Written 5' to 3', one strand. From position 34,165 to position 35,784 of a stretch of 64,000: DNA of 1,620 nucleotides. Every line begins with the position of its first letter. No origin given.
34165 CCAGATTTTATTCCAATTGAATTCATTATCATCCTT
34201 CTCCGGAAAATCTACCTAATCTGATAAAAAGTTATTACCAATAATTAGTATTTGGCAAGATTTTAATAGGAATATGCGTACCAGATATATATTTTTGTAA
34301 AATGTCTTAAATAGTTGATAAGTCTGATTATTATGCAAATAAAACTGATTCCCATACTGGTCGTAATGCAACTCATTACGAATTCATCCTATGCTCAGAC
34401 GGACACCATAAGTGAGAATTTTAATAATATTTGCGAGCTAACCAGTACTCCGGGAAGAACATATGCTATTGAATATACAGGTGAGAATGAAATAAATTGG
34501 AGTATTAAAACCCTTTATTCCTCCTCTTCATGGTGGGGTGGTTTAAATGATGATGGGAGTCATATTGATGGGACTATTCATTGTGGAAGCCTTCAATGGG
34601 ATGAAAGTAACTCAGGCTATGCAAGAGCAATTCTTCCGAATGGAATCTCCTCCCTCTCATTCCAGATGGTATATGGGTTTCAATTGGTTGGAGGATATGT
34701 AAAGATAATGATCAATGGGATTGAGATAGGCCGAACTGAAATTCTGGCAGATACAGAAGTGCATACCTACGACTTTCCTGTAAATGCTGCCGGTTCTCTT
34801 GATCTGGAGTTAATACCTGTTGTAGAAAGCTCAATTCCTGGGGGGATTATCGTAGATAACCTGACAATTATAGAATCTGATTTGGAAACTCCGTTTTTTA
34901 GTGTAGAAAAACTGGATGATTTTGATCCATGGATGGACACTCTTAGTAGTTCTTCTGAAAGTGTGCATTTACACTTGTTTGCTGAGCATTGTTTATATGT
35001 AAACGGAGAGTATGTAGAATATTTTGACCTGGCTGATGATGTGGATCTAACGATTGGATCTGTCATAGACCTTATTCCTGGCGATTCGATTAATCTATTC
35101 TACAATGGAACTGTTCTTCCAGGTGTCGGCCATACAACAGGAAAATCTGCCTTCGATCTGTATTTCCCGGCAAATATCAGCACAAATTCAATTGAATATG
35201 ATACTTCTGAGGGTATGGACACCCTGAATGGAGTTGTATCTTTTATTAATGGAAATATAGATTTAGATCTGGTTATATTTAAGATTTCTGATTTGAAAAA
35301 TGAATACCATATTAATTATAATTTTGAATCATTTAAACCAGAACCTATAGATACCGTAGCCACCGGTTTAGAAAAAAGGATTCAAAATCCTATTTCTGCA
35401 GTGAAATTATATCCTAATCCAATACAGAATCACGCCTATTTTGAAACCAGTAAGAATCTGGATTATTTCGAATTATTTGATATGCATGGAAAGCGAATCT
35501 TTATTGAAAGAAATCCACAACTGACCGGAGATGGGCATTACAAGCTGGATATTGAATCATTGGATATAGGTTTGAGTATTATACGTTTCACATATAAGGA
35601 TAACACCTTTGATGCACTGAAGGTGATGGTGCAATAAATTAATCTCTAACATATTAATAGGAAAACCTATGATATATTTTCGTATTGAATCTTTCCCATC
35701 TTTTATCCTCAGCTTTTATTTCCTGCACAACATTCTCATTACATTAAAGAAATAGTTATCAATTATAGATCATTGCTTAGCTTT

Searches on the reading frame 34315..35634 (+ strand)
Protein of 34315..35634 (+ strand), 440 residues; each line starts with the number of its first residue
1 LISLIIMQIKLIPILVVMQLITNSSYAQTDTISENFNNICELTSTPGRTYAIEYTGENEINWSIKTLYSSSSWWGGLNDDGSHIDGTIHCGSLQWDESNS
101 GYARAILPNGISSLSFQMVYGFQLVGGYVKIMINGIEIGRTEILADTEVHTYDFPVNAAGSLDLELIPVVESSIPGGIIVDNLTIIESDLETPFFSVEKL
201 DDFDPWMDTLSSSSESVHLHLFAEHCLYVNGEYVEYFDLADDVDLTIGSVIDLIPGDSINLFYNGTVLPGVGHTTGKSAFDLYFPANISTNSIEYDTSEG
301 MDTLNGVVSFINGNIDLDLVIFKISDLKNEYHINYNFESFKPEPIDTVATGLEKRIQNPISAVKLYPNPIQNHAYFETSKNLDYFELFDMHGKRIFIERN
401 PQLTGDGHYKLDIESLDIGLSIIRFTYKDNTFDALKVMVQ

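Call 9: search_protein_families(library=pfam, proteins=[window:34315-35634:+], max_evalue=0.0001)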
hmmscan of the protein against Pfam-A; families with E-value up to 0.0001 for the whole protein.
window:34315-35634:+ (440 aa): 1 family
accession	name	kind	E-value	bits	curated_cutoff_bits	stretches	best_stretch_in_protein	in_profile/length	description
PF18962.6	Por_Secre_tail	-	6.6e-05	23.6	27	0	365-432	1-69/75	Secretion system C-terminal sorting domain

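Call 27: search_protein_families(library=pfam, proteins=[window:34315-35634:+], max_evalue=1)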
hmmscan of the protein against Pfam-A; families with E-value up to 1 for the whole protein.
window:34315-35634:+ (440 aa): 1 family
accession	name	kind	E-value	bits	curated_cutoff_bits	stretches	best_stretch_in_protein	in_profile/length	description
PF18962.6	Por_Secre_tail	-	6.6e-05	23.6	27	1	365-432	1-69/75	Secretion system C-terminal sorting domain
